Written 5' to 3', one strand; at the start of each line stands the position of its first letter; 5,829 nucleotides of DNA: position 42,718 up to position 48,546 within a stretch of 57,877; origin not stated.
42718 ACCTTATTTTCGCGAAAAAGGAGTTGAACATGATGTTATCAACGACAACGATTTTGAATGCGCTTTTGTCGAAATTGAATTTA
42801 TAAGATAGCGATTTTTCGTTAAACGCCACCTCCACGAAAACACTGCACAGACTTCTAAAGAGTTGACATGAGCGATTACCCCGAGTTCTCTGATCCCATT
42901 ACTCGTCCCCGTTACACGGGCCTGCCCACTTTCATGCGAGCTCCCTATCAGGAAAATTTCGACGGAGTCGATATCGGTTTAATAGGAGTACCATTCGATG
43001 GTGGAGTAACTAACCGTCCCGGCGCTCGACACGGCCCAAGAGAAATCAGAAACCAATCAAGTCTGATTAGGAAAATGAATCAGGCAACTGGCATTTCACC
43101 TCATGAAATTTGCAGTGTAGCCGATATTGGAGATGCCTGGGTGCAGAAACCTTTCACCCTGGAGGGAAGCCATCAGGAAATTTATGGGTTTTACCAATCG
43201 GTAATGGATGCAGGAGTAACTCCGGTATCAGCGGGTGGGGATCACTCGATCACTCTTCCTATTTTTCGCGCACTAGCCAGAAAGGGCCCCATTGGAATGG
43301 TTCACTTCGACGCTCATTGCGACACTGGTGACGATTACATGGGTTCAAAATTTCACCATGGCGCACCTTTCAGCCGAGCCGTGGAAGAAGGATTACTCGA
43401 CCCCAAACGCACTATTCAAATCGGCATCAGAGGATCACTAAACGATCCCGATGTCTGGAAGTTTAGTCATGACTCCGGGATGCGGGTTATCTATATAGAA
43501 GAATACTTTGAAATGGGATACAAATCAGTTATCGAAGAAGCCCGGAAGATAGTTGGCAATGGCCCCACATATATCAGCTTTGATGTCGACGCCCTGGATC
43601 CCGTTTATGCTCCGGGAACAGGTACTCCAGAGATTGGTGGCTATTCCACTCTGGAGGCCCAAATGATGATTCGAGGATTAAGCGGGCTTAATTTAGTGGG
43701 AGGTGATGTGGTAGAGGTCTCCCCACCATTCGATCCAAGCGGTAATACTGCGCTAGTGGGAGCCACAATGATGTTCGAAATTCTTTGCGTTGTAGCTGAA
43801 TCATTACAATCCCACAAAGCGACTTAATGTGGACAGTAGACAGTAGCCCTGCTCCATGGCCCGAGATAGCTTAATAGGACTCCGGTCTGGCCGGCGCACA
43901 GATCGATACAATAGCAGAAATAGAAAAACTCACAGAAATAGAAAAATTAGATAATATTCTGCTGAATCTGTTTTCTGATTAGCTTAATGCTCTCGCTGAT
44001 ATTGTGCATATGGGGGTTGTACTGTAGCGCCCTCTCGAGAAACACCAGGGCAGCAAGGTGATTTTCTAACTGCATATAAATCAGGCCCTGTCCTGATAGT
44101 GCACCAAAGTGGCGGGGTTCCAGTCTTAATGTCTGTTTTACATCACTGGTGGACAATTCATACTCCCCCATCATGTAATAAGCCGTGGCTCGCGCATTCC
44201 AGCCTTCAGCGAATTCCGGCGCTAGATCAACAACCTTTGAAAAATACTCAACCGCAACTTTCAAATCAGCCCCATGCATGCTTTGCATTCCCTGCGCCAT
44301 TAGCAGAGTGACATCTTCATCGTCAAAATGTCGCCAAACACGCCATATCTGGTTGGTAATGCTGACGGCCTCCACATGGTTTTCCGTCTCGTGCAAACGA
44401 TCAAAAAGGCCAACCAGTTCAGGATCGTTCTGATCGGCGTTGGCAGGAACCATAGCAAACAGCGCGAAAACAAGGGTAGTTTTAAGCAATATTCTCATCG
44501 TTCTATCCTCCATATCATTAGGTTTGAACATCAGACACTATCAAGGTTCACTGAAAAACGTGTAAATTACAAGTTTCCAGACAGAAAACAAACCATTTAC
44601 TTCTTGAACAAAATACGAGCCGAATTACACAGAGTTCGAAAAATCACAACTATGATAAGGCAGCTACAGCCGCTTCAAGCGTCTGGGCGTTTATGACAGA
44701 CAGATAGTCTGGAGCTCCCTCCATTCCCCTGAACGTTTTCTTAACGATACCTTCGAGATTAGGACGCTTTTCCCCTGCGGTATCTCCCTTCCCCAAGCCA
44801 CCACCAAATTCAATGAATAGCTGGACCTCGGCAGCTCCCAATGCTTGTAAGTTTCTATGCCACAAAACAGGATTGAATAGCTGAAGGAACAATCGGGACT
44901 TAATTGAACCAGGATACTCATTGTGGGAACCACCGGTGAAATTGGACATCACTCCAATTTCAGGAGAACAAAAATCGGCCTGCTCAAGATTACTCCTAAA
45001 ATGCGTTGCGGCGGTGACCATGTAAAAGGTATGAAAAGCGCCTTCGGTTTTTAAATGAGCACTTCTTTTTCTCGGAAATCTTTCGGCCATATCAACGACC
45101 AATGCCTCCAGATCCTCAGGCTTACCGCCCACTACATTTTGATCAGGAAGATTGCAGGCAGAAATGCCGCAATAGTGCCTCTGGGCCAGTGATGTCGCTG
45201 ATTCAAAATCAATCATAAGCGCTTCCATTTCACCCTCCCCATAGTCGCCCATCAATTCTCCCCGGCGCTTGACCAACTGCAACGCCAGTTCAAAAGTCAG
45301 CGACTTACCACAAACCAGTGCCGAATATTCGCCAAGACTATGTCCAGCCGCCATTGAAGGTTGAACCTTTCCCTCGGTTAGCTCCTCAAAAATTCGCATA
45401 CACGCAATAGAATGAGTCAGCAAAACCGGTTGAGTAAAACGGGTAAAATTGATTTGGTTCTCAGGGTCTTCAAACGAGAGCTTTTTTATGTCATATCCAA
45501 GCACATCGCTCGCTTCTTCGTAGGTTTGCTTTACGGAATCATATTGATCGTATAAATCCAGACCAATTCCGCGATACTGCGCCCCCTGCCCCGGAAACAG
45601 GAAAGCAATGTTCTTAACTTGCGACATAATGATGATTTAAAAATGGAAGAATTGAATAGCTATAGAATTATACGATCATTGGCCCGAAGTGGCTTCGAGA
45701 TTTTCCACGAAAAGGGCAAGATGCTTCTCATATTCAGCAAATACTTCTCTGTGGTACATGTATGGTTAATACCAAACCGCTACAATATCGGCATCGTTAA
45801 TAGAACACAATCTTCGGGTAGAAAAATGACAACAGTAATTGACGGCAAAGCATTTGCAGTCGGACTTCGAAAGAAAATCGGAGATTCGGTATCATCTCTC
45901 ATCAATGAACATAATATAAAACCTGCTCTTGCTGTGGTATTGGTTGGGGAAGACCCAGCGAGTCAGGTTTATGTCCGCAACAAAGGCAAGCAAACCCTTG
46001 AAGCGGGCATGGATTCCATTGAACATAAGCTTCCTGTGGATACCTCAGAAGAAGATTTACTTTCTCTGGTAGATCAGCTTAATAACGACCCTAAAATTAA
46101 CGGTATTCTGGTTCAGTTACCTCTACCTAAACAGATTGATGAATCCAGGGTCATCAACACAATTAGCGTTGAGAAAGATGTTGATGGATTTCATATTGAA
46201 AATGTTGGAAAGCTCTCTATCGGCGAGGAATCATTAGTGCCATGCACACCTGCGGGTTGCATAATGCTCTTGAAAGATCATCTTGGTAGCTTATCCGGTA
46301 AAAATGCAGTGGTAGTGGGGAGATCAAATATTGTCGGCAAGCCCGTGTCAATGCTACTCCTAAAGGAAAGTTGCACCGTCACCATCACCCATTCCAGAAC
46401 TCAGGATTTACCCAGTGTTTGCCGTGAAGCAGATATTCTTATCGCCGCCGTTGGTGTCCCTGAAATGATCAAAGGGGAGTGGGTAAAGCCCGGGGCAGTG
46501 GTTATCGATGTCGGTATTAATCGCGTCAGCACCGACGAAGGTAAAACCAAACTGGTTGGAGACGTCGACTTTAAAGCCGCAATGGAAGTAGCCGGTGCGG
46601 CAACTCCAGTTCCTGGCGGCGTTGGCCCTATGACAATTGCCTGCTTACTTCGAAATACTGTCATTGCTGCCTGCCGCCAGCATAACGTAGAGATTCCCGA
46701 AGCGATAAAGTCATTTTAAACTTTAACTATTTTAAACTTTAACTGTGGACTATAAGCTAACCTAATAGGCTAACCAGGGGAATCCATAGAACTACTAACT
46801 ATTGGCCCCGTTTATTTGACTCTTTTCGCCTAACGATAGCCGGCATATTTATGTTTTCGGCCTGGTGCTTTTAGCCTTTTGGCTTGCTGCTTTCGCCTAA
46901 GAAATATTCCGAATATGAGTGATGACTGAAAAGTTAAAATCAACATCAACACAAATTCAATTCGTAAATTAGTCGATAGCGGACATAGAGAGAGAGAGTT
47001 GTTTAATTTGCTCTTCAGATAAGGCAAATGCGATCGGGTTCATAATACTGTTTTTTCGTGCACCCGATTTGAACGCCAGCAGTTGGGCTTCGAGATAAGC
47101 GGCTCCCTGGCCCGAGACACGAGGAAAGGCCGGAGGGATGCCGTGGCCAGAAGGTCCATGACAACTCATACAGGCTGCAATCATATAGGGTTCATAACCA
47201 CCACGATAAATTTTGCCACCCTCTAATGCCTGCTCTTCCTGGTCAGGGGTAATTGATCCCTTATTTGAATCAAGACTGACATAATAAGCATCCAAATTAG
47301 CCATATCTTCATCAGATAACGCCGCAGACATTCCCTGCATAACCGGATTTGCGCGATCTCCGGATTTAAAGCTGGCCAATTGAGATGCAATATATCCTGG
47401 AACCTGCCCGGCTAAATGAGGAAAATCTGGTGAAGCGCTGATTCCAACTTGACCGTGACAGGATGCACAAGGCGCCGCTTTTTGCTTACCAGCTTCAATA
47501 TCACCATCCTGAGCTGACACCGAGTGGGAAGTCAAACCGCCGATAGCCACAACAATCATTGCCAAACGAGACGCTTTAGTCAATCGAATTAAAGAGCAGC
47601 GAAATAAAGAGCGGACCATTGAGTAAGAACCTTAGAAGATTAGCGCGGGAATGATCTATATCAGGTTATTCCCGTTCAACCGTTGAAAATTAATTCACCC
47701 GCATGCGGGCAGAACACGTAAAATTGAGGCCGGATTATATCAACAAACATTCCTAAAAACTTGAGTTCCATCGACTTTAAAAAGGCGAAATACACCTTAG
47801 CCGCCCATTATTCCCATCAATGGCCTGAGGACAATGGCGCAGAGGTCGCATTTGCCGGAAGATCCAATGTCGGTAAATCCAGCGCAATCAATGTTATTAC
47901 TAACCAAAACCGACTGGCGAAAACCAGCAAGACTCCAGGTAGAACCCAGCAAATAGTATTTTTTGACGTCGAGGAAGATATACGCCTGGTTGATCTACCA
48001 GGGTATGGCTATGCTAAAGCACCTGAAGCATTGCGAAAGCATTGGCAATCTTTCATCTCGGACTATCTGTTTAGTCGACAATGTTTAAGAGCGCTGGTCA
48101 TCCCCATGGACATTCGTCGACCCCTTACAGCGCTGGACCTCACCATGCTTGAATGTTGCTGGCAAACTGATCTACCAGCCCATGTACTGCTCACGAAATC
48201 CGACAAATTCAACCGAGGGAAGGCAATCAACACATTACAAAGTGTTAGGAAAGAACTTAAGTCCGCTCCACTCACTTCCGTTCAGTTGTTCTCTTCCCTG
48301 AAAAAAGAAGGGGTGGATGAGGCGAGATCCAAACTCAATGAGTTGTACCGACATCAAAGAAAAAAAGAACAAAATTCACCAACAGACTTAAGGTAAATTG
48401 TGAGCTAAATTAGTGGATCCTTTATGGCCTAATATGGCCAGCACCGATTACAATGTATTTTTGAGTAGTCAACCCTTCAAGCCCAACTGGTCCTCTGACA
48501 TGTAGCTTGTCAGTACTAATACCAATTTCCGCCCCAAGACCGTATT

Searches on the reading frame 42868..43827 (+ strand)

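Call 64: search_protein_families(library=pfam, proteins=[window:42868-43827:+], max_evalue=0.00001)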
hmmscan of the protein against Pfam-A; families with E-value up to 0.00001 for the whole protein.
window:42868-43827:+ (319 aa): 1 family
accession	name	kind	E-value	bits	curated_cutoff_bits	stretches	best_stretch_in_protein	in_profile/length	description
PF00491.26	Arginase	-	4.2e-89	299.2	22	1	35-306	2-279/280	Arginase family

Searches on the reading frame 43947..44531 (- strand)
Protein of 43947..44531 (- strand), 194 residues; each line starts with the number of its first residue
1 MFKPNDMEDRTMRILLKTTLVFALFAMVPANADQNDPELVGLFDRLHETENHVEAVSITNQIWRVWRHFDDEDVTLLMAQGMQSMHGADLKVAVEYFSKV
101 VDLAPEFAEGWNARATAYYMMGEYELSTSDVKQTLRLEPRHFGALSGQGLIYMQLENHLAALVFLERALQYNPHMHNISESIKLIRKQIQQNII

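Call 65: search_protein_families(library=pfam, proteins=[window:43947-44531:-], max_evalue=0.00001)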
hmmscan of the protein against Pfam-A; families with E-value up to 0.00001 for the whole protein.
window:43947-44531:- (194 aa): 4 families
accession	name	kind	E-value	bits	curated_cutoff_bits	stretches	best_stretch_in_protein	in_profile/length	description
PF07719.23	TPR_2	-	3.5e-13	49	27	0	144-174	3-33/34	Tetratricopeptide repeat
PF00515.34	TPR_1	-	9.5e-13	47.8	27.8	0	144-174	3-33/34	Tetratricopeptide repeat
PF13181.12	TPR_8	-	1e-07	32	25.7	0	148-173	7-32/34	Tetratricopeptide repeat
PF13371.12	TPR_9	-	1.3e-06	28.8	35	0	132-189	19-72/73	Tetratricopeptide repeat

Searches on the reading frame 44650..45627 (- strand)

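Call 65: search_protein_families(library=pfam, proteins=[window:44650-45627:-], max_evalue=0.00001)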
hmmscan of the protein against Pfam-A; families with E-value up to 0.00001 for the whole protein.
window:44650-45627:- (325 aa): 1 family
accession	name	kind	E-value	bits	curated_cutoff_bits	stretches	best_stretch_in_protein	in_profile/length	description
PF00698.26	Acyl_transf_1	-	6.2e-26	92.1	32.7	1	9-264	2-255/319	Acyl transferase domain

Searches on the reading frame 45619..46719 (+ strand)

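Call 65: search_protein_families(library=pfam, proteins=[window:45619-46719:+], max_evalue=0.00001)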
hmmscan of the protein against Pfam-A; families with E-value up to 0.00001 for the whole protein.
window:45619-46719:+ (366 aa): 2 families
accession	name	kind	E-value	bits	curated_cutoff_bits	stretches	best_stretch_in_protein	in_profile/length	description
PF02882.25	THF_DHG_CYH_C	-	4.6e-68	228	27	1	192-354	1-159/160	Tetrahydrofolate dehydrogenase/cyclohydrolase, NAD(P)-binding domain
PF00763.28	THF_DHG_CYH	-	9.8e-40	135.9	32.8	1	74-189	1-115/115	Tetrahydrofolate dehydrogenase/cyclohydrolase, catalytic domain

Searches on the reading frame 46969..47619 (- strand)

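Call 65: search_protein_families(library=pfam, proteins=[window:46969-47619:-], max_evalue=0.00001)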
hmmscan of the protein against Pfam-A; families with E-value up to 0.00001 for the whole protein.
window:46969-47619:- (216 aa): 2 families
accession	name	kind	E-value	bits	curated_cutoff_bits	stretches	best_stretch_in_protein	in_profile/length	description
PF00034.26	Cytochrom_C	-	1.3e-14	55.7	21.3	0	42-115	2-88/90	Cytochrome c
PF13442.11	Cytochrome_CBB3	-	1.3e-09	38.6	27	0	49-112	12-67/68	Cytochrome C oxidase, cbb3-type, subunit III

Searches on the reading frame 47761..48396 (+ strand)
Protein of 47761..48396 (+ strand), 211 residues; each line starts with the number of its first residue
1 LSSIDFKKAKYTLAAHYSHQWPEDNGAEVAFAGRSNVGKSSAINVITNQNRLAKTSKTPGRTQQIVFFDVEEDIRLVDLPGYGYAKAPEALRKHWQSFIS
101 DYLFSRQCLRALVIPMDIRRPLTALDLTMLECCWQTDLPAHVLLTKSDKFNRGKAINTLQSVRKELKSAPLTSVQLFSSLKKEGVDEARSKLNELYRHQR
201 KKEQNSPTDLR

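Call 65: search_protein_families(library=pfam, proteins=[window:47761-48396:+], max_evalue=0.00001)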
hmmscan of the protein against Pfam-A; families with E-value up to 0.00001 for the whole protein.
window:47761-48396:+ (211 aa): 3 families
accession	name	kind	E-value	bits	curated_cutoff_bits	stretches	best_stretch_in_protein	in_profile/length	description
PF01926.29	MMR_HSR1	-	6.7e-18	65.3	21.9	1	28-146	1-113/113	50S ribosome-binding GTPase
PF03193.22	RsgA_GTPase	-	3.2e-07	30.8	30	0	28-81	108-167/174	RsgA GTPase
PF02421.24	FeoB_N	-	3.3e-06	27.1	27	1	28-188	2-152/156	Ferrous iron transport protein B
